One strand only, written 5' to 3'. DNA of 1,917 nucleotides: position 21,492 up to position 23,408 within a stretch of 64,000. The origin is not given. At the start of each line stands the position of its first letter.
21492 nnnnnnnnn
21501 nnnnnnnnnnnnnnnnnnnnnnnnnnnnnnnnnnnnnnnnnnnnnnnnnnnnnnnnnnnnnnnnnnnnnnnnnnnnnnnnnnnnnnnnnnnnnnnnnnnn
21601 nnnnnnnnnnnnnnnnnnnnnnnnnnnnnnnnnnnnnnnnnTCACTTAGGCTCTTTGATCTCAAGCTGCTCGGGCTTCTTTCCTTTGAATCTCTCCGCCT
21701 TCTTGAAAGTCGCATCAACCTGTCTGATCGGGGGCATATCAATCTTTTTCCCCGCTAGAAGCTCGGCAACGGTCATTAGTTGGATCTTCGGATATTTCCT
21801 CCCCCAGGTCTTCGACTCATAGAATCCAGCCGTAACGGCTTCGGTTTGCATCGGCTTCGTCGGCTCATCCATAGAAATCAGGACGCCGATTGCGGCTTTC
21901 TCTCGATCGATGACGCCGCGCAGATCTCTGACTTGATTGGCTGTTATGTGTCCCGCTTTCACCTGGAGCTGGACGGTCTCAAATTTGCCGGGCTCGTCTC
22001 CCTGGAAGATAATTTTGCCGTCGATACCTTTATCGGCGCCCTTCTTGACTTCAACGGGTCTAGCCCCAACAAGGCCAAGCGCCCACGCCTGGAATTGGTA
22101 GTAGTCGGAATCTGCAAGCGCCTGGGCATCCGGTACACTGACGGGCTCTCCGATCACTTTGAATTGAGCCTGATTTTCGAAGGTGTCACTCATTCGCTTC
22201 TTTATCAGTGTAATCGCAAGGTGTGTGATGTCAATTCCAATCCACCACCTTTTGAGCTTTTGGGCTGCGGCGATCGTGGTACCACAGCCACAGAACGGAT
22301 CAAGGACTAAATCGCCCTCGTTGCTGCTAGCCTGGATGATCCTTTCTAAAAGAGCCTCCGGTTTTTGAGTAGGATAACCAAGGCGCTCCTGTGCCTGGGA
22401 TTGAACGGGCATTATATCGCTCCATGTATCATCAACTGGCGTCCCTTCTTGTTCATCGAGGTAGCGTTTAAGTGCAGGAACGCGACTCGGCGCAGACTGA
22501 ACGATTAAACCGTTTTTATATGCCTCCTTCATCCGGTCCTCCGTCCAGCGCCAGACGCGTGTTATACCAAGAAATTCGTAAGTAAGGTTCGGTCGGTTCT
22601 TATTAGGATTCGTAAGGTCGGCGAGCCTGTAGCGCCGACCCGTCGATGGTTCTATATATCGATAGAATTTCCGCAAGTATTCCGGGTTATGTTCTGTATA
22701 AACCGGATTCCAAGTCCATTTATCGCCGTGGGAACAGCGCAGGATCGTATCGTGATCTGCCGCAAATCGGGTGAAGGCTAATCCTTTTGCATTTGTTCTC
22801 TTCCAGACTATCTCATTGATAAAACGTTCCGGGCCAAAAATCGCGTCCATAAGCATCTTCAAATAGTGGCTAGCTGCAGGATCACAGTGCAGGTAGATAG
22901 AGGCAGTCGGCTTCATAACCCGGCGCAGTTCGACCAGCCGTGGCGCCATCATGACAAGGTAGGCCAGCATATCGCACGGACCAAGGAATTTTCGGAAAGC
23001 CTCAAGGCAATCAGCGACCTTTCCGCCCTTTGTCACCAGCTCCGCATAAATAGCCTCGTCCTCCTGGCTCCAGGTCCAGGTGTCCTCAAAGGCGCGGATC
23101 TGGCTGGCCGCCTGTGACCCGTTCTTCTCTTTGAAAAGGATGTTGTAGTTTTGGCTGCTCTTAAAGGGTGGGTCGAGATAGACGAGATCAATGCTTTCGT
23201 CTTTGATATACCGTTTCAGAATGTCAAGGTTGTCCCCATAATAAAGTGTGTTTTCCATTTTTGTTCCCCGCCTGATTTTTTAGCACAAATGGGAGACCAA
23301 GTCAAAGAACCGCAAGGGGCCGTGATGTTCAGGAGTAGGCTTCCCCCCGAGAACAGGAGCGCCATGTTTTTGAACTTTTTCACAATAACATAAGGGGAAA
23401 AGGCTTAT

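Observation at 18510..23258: MTase-Mrr fusion in an operon with a giant TPR protein, two small Cys-rich paralogs and a lipoprotein, punctuated by ~100-bp palindromic intergenic repeats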

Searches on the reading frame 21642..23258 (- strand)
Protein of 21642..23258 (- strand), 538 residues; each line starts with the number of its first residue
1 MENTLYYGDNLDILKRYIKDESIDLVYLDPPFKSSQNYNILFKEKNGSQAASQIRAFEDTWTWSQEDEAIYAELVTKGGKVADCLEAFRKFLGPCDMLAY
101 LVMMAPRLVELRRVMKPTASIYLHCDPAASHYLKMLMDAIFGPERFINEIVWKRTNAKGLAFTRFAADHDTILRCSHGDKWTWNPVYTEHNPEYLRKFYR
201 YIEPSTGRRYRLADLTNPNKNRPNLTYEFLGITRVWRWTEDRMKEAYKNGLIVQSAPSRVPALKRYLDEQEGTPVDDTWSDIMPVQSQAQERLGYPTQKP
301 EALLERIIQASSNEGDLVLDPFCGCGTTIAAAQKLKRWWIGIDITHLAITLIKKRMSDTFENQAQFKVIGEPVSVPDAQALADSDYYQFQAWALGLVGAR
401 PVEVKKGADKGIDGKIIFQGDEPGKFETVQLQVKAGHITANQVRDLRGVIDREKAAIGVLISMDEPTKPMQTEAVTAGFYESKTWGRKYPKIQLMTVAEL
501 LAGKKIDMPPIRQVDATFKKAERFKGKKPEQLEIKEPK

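Call 10: search_protein_families(library=pfam, proteins=[window:21642-23258:-], max_evalue=0.01)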
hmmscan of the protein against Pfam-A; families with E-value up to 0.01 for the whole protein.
window:21642-23258:- (538 aa): 5 families
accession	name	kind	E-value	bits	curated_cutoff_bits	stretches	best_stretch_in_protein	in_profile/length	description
PF01555.25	N6_N4_Mtase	-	6.9e-44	150.9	26.7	1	23-353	1-220/221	DNA methylase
PF22722.2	NA-iREase1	-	1.1e-11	45.1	27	1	403-501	18-105/106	NACHT-associated inactive Restriction Endonuclease 1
PF04471.18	Mrr_cat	-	7.7e-08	32.9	21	1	403-475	27-98/115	Restriction endonuclease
PF03602.21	Cons_hypoth95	-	0.00068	19.8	24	0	8-41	98-132/182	Conserved hypothetical protein 95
PF02086.21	MethyltransfD12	-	0.0012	19.1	22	0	20-55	173-209/253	D12 class N6 adenine-specific DNA methyltransferase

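Call 11: search_protein_families(library=padloc, proteins=[window:21642-23258:-], max_evalue=0.01)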
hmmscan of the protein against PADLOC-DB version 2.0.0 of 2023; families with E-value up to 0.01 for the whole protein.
window:21642-23258:- (538 aa): 76 families (the best 25 are shown)
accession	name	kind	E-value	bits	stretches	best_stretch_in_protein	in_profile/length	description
PDLC03354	MTase_II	-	6.4e-61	204.6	2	99-367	128-393/425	Type II methyltransferase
PDLC03339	MTase_II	-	7.6e-55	184.3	3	266-474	182-373/399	Type II methyltransferase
PDLC03300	MTase_II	-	1.5e-46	156.9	2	271-369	193-291/302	Type II methyltransferase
PDLC03636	MTase_III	-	2.8e-39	133.4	2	292-363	341-412/575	Type III methyltransferase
PDLC03644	MTase_III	-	3.4e-38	129.7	1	100-361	109-398/542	Type III methyltransferase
PDLC03638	MTase_III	-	1.8e-37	127.1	1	99-357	430-678/816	Type III methyltransferase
PDLC03371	MTase_II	-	5.1e-37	125.8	2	110-358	80-254/260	Type II methyltransferase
PDLC03299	MTase_II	-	2.3e-34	117.2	2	282-368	183-271/296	Type II methyltransferase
PDLC03633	MTase_III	-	9e-33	111.8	2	292-394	289-385/616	Type III methyltransferase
PDLC03635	MTase_III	-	5.1e-32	109.4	2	268-355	483-571/708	Type III methyltransferase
PDLC03216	MTase_II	-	2.8e-29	100.2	3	295-363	194-262/364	Type II methyltransferase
PDLC03634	MTase_III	-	7.7e-27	92.4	2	100-331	173-425/621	Type III methyltransferase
PDLC03641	MTase_III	-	5.3e-26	89.4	2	99-338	183-434/657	Type III methyltransferase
PDLC03265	MTase_II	-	4.8e-25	86.7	2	263-360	239-332/333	Type II methyltransferase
PDLC03738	oMTase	-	1.8e-24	84.2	1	295-358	204-267/376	orphan methyltransferase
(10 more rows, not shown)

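Call 18: find_related_loci(query=window:21642-23258:-, collection=viral_contigs, flank=4000)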
Query window:21642-23258:- (538 aa) in viral_contigs; peptide patterns used: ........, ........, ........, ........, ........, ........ (x = any residue, [..] = any of these).
24 stretches matched a pattern; 23 encode a relative of the query (tblastn E <= 1e-3); 23 distinct loci.
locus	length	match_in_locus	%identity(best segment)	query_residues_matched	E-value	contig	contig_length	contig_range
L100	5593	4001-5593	69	2-527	0e+0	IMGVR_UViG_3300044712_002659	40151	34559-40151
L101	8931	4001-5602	65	2-534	0e+0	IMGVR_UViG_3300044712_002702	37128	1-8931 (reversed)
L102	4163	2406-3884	64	1-538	0e+0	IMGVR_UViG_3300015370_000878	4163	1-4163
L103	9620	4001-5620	58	3-536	0e+0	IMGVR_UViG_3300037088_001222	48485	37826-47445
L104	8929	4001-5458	61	1-534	0e+0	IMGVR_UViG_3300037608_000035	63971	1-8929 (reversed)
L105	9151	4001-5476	60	1-535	0e+0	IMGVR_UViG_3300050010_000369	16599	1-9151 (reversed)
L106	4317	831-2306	60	1-535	0e+0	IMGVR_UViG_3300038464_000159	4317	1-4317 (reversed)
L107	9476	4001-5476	60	1-535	0e+0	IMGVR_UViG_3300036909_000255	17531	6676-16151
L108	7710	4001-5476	60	1-535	0e+0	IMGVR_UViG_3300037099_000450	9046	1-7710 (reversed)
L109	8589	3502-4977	60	1-535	0e+0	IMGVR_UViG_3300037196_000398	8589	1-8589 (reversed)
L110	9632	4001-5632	58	2-536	0e+0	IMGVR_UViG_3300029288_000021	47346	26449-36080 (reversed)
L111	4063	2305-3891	56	2-531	0e+0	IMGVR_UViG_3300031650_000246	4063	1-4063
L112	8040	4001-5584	56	3-523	0e+0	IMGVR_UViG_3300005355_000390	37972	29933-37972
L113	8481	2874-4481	55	3-531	0e+0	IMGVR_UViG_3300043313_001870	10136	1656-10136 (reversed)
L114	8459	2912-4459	56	3-514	0e+0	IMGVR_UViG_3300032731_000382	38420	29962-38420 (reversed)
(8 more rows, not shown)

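Call 41: search_solved_structures(query=window:21642-23258:-, max_evalue=0.001, show_alignments=0)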
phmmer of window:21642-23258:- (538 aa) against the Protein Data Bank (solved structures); distinct sequences matched with E-value up to 0.001: 15.
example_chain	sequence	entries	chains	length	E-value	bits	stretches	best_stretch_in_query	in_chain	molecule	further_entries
6pbd_A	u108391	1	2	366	3.7e-16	61.8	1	292-344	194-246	Modification methylase CcrMI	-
9c3u_A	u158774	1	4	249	1.8e-14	56.2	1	274-351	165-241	Methyltransferase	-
8urk_A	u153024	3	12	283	3e-14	55.5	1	274-352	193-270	Methyltransferase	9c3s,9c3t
6k0w_B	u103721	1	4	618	3.4e-12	48.7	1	3-335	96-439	Adenine specific DNA methyltransferase (Mod)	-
5hek_A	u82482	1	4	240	7.8e-12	47.5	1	289-359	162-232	Adenine specific DNA methyltransferase (DpnA)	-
1g60_A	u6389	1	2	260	1.1e-11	47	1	292-345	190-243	Adenine-specific Methyltransferase MboIIA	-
5hfj_A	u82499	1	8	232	1.5e-11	46.5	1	289-356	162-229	Adenine specific DNA methyltransferase (DpnA)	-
8s9m_A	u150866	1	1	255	2.7e-09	39.1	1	291-356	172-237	DNA cytosine-N4 methyltransferase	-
8s9n_A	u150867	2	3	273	3.1e-09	38.9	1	291-356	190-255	DNA cytosine-N4 methyltransferase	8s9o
7dsu_A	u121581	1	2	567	4.3e-09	38.5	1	93-199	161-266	Mbo45V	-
4zcf_A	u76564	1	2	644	1.5e-08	36.7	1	4-173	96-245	Restriction endonuclease EcoP15I, modification subunit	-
1eg2_A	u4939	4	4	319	3.8e-08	35.3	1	284-334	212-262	MODIFICATION METHYLASE RSRI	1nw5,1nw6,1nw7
1nw8_A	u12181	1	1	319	4e-08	35.3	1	284-334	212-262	MODIFICATION METHYLASE RSRI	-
2zie_A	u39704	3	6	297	1.3e-06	30.3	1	292-357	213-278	Putative modification methylase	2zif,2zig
1boo_A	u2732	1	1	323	0.00081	21.1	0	294-345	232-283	PROTEIN (N-4 CYTOSINE-SPECIFIC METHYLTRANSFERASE PVU II)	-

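Call 42: find_homologous_proteins(query=window:21642-23258:-, max_evalue=1e-30)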
Query window:21642-23258:- (538 aa): 8000 proteins with E <= 1e-30 among 8000 candidates; the best 120 are listed.
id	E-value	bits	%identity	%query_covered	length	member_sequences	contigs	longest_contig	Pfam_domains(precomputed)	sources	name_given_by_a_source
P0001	0.0e+0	1250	100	100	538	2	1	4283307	PF22722.3,PF04471.19,PF01555.25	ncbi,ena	-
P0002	0.0e+0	1100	87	100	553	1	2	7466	PF22722.3,PF04471.19,PF01555.25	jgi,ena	jgi:DNA modification methylase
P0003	0.0e+0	1087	86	100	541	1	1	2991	PF02086.22,PF22722.3,PF01555.25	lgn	-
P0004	0.0e+0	1074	85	100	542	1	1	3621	PF22722.3,PF04471.19,PF01555.25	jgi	-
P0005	0.0e+0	1072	85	100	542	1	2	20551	PF22722.3,PF04471.19,PF01555.25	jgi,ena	-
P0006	0.0e+0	1064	84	99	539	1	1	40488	PF22722.3,PF04471.19,PF01555.25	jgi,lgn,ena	-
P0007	0.0e+0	1060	83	100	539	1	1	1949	PF22722.3,PF01555.25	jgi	-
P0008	0.0e+0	1060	83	99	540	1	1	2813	PF22722.3,PF04471.19,PF01555.25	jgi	-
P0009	0.0e+0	1058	83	100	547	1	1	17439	PF22722.3,PF04471.19,PF01555.25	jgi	jgi:site-specific DNA-methyltransferase (adenine-specific)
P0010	0.0e+0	1055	82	100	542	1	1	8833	PF22722.3,PF04471.19,PF01555.25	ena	-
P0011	0.0e+0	1055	82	100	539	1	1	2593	PF22722.3,PF01555.25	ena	-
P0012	0.0e+0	1053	82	99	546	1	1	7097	PF22722.3,PF04471.19,PF01555.25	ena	-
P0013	0.0e+0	1052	83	100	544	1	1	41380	PF22722.3,PF04471.19,PF01555.25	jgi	jgi:site-specific DNA-methyltransferase (adenine-specific)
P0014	0.0e+0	1052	83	99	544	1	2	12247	PF22722.3,PF01555.25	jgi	jgi:DNA modification methylase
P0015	0.0e+0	1052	82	100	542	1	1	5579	PF22722.3,PF04471.19,PF01555.25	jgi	-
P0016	0.0e+0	1052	82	100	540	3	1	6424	PF22722.3,PF04471.19,PF01555.25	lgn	-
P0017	0.0e+0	1052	82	99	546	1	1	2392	PF22722.3,PF04471.19,PF01555.25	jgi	-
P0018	0.0e+0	1051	83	100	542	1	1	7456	PF22722.3,PF04471.19,PF01555.25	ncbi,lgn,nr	ncbi:MAG: restriction endonuclease [Candidatus Aminicenantes bacterium]|nr:restriction endonuclease 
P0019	0.0e+0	1051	83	100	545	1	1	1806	PF22722.3,PF04471.19,PF01555.25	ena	-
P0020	0.0e+0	1048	81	100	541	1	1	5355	PF22722.3,PF04471.19,PF01555.25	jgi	jgi:site-specific DNA-methyltransferase (adenine-specific)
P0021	0.0e+0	1047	82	99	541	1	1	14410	PF22722.3,PF04471.19,PF01555.25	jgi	jgi:DNA modification methylase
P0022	0.0e+0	1043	82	100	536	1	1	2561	PF22722.3,PF01555.25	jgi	jgi:DNA modification methylase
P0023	0.0e+0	1037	81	100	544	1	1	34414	PF22722.3,PF04471.19,PF01555.25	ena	-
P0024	0.0e+0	1033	83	99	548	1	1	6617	PF22722.3,PF04471.19,PF01555.25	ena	-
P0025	0.0e+0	1032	80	100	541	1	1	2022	PF22722.3,PF04471.19,PF01555.25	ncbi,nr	ncbi:MAG: restriction endonuclease [Deltaproteobacteria bacterium]|nr:restriction endonuclease [Delt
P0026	0.0e+0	1029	79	100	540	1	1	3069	PF02086.22,PF22722.3,PF04471.19,PF01555.25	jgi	jgi:DNA modification methylase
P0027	0.0e+0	1018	80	100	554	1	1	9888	PF22722.3,PF04471.19,PF01555.25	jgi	jgi:DNA modification methylase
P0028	8.7e-276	934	75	96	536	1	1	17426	PF22722.3,PF04471.19,PF01555.25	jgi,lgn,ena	-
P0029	9.8e-276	933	75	99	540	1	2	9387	PF22722.3,PF04471.19,PF01555.25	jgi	jgi:DNA modification methylase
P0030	3.2e-274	928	74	100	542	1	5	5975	PF22722.3,PF04471.19,PF01555.25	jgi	jgi:DNA modification methylase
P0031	1.3e-273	926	74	100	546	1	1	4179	PF22722.3,PF04471.19,PF01555.25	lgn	-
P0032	2.8e-273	925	73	100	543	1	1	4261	PF22722.3,PF04471.19,PF01555.25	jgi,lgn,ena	-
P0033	3.0e-273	925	73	100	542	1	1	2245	PF22722.3,PF04471.19,PF01555.25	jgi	-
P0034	2.5e-272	922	74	96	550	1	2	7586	PF22722.3,PF04471.19,PF01555.25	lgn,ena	-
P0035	7.9e-272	920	75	100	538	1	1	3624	PF22722.3,PF04471.19,PF01555.25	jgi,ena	-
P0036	4.0e-271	918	74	100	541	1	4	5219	PF22722.3,PF04471.19,PF01555.25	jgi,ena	-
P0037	2.4e-270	916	71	99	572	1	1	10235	PF22722.3,PF04471.19,PF01555.25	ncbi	-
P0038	4.1e-270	915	70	100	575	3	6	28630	PF03602.22,PF02086.22,PF22722.3,PF04471.19,PF01555.25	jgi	jgi:site-specific DNA-methyltransferase (adenine-specific)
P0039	4.9e-270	915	74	99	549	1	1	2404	PF22722.3,PF04471.19,PF01555.25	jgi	jgi:site-specific DNA-methyltransferase (adenine-specific)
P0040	1.1e-269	913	73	100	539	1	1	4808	PF22722.3,PF04471.19,PF01555.25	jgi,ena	-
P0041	2.1e-269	912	73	100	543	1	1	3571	PF22722.3,PF04471.19,PF01555.25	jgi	-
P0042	2.3e-268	909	73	100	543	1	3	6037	PF22722.3,PF04471.19,PF01555.25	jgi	-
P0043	3.9e-268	908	73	100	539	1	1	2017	PF02086.22,PF22722.3,PF04471.19,PF01555.25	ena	-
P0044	1.2e-267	907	74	96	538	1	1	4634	PF13847.13,PF02086.22,PF22722.3,PF04471.19,PF01555.25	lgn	-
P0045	1.8e-267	906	74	100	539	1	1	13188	PF22722.3,PF01555.25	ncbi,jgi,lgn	-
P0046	5.2e-267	905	70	99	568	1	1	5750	PF22722.3,PF04471.19,PF01555.25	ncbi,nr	ncbi:MAG: DNA methyltransferase [Smithellaceae bacterium]|nr:DNA methyltransferase [Smithellaceae ba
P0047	9.3e-267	904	73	99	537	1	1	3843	PF22722.3,PF04471.19,PF01555.25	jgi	jgi:DNA modification methylase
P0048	1.9e-266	903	73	100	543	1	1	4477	PF22722.3,PF04471.19,PF01555.25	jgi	-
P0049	5.6e-266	901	73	99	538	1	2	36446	PF13847.13,PF02086.22,PF22722.3,PF04471.19,PF01555.25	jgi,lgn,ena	jgi:DNA modification methylase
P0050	7.7e-266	901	71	99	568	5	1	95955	PF22722.3,PF04471.19,PF01555.25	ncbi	ncbi:MAG: DNA methyltransferase [Pseudomonadota bacterium]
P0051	1.9e-265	899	73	99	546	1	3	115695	PF02086.22,PF22722.3,PF04471.19,PF01555.25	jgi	jgi:site-specific DNA-methyltransferase (adenine-specific)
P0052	1.3e-264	897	71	100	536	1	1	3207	PF02086.22,PF22722.3,PF04471.19,PF01555.25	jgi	jgi:site-specific DNA-methyltransferase (adenine-specific)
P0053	1.4e-264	897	71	99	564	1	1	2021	PF22722.3,PF04471.19,PF01555.25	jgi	jgi:site-specific DNA-methyltransferase (adenine-specific)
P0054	2.4e-263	892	72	100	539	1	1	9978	PF02086.22,PF22722.3,PF04471.19,PF01555.25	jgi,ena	-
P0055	2.9e-263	892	72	100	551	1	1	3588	PF22722.3,PF04471.19,PF01555.25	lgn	-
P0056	4.2e-263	892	71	100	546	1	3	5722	PF22722.3,PF04471.19,PF01555.25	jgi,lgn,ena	-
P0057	4.2e-263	892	71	100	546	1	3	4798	PF22722.3,PF04471.19,PF01555.25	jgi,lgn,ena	-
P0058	7.0e-263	891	73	97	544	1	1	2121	PF22722.3,PF04471.19,PF01555.25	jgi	-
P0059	1.5e-262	890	71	100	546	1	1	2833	PF22722.3,PF04471.19,PF01555.25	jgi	-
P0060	6.4e-262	888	74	98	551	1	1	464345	PF22722.3,PF04471.19,PF01555.25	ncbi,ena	-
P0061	1.3e-261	887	71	100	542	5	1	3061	PF22722.3,PF04471.19,PF01555.25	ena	-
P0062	1.7e-261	886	73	100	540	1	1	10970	PF22722.3,PF04471.19,PF01555.25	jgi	jgi:site-specific DNA-methyltransferase (adenine-specific)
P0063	1.1e-260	884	70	100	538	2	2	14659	PF22722.3,PF04471.19,PF01555.25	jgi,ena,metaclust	metaclust:\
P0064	2.0e-260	883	71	99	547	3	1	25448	PF22722.3,PF04471.19,PF01555.25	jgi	jgi:site-specific DNA-methyltransferase (adenine-specific)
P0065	4.8e-260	882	70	99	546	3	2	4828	PF22722.3,PF04471.19,PF01555.25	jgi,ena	-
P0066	1.1e-259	880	71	99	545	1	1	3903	PF22722.3,PF04471.19,PF01555.25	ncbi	-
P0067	2.0e-259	880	72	99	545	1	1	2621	PF22722.3,PF04471.19,PF01555.25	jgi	jgi:DNA modification methylase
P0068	6.8e-259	878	72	96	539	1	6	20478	PF22722.3,PF04471.19,PF01555.25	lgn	-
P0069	1.1e-258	877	73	100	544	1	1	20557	PF22722.3,PF04471.19,PF01555.25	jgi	jgi:DNA modification methylase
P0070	5.5e-258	875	71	100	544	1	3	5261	PF22722.3,PF01555.25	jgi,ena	-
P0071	4.6e-257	872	71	99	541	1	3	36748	PF13847.13,PF22722.3,PF04471.19,PF01555.25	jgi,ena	-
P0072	4.2e-256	869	71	99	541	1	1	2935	PF13847.13,PF22722.3,PF04471.19,PF01555.25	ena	-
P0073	5.6e-256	868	72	100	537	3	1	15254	PF22722.3,PF01555.25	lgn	-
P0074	3.3e-255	866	70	100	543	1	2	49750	PF02086.22,PF22722.3,PF04471.19,PF01555.25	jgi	jgi:DNA modification methylase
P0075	4.6e-255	865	70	100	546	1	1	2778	PF13847.13,PF22722.3,PF04471.19,PF01555.25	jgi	jgi:DNA modification methylase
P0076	9.4e-255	864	71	100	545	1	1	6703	PF22722.3,PF04471.19,PF01555.25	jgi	jgi:adenine specific DNA methylase Mod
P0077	1.1e-254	864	69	99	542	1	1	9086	PF22722.3,PF04471.19,PF01555.25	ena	-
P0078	1.6e-254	863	69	99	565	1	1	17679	PF13847.13,PF02086.22,PF22722.3,PF04471.19,PF01555.25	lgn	-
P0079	3.0e-254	862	69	100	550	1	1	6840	PF13847.13,PF02086.22,PF22722.3,PF04471.19,PF01555.25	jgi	-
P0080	3.5e-254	862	72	100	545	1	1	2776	PF22722.3,PF04471.19,PF01555.25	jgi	jgi:site-specific DNA-methyltransferase (adenine-specific)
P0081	5.6e-254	862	69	100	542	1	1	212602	PF22722.3,PF04471.19,PF01555.25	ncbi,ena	-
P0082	1.4e-253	860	71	99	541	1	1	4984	PF22722.3,PF04471.19,PF01555.25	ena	-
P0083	2.1e-253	860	70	100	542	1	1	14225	PF22722.3,PF04471.19,PF01555.25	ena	-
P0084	4.2e-253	859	68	97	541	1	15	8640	PF13847.13,PF22722.3,PF01555.25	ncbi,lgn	-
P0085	1.1e-252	857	68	99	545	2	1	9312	PF22722.3,PF04471.19,PF01555.25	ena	-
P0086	1.2e-252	857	70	97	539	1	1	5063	PF22722.3,PF04471.19,PF01555.25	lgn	-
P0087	2.1e-252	856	68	97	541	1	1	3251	PF13847.13,PF22722.3,PF01555.25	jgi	-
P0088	2.3e-252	856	70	100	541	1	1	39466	PF22722.3,PF04471.19,PF01555.25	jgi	jgi:DNA modification methylase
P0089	3.3e-252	856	71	100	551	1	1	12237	PF22722.3,PF04471.19,PF01555.25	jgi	jgi:site-specific DNA-methyltransferase (adenine-specific)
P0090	1.3e-251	854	68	97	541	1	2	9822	PF13847.13,PF22722.3,PF01555.25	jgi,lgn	jgi:DNA modification methylase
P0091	1.9e-251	853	71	100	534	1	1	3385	PF22722.3,PF04471.19,PF01555.25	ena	-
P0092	1.9e-251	853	70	99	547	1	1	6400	PF02086.22,PF22722.3,PF04471.19,PF01555.25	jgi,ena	-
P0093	4.4e-251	852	70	99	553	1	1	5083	PF22722.3,PF04471.19,PF01555.25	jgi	-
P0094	4.7e-251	852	68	97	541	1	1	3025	PF13847.13,PF22722.3,PF01555.25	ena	-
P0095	6.3e-251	852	68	97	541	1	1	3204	PF13847.13,PF22722.3,PF01555.25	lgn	-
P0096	1.5e-250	850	70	100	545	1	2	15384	PF22722.3,PF01555.25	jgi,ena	-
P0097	1.7e-250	850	69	99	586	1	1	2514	PF22722.3,PF04471.19,PF01555.25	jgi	jgi:DNA modification methylase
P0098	1.9e-250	850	68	97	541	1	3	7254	PF13847.13,PF22722.3,PF01555.25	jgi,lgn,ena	-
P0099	2.4e-250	850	68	99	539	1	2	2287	PF13847.13,PF02086.22,PF22722.3,PF04471.19,PF01555.25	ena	-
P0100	6.5e-250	848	70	97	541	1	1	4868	PF22722.3,PF04471.19,PF01555.25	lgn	-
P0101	1.3e-249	847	70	100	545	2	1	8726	PF13847.13,PF22722.3,PF04471.19,PF01555.25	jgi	jgi:DNA modification methylase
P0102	1.9e-249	847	70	100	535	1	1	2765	PF22722.3,PF04471.19,PF01555.25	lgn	-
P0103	3.3e-249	846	67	97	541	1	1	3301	PF13847.13,PF22722.3,PF01555.25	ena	-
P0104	3.8e-249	846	72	98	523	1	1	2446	PF22722.3,PF04471.19,PF01555.25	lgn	-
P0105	4.9e-249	845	71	100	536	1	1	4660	PF22722.3,PF04471.19,PF01555.25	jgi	jgi:DNA modification methylase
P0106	5.4e-249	845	70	100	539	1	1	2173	PF22722.3,PF04471.19,PF01555.25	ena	-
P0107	6.5e-249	845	69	100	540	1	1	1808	PF02086.22,PF22722.3,PF04471.19,PF01555.25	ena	-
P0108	1.0e-248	844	66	99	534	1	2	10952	PF22722.3,PF04471.19,PF01555.25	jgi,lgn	jgi:DNA modification methylase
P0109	1.2e-248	844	67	97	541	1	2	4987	PF13847.13,PF22722.3,PF01555.25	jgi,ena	-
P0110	1.4e-248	844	70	99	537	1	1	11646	PF22722.3,PF04471.19,PF01555.25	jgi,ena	-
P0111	1.5e-248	844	68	100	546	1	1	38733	PF22722.3,PF04471.19,PF01555.25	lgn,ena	-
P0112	1.5e-248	844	70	99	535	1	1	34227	PF22722.3,PF04471.19,PF01555.25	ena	-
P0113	3.4e-248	843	70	99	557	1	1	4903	PF22722.3,PF04471.19,PF01555.25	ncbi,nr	ncbi:MAG: restriction endonuclease [Candidatus Atribacteria bacterium]|nr:restriction endonuclease [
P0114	4.5e-248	842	69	99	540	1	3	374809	PF02086.22,PF22722.3,PF04471.19,PF01555.25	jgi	jgi:site-specific DNA-methyltransferase (adenine-specific)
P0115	1.5e-247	840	66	99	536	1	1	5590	PF22722.3,PF04471.19,PF01555.25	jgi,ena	-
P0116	2.2e-247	840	70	100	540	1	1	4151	PF22722.3,PF04471.19,PF01555.25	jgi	jgi:site-specific DNA-methyltransferase (adenine-specific)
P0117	3.7e-247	839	70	100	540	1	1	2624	PF22722.3,PF04471.19,PF01555.25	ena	-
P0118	6.5e-247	838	67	99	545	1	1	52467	PF22722.3,PF04471.19,PF01555.25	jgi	jgi:DNA modification methylase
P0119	7.1e-247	838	82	82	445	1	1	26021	PF22722.3,PF01555.25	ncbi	ncbi:MAG: DNA methyltransferase [Candidatus Aminicenantales bacterium]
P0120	1.2e-246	837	68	98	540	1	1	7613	PF22722.3,PF04471.19,PF01555.25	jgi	jgi:site-specific DNA-methyltransferase (adenine-specific)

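Call 44: find_encoding_contigs(protein=P0001, flank=10000, max_places=4)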
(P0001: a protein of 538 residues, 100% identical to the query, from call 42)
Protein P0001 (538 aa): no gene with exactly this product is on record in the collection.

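Call 45: find_encoding_contigs(protein=P0002, flank=6000, max_places=4)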
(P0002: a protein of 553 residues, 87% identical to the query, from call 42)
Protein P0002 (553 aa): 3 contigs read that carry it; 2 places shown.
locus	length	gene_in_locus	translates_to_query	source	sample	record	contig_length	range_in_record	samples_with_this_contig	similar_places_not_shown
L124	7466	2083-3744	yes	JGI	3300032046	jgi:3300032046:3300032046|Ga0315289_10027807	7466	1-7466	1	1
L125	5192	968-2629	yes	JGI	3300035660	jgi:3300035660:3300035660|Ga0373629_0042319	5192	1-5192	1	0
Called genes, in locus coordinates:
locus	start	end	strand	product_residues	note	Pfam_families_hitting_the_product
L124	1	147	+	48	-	?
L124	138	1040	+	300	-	-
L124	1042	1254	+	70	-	-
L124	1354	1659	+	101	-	-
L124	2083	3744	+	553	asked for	PF04471:Mrr_cat (faint), PF01555:N6_N4_Mtase, PF22722:NA-iREase1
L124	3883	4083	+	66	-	-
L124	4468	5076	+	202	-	-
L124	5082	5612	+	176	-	-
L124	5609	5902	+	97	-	-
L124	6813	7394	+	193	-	PF00829:Ribosomal_L21p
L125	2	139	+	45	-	?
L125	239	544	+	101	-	-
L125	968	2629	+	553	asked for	PF04471:Mrr_cat (faint), PF01555:N6_N4_Mtase, PF22722:NA-iREase1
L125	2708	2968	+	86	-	-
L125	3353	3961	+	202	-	-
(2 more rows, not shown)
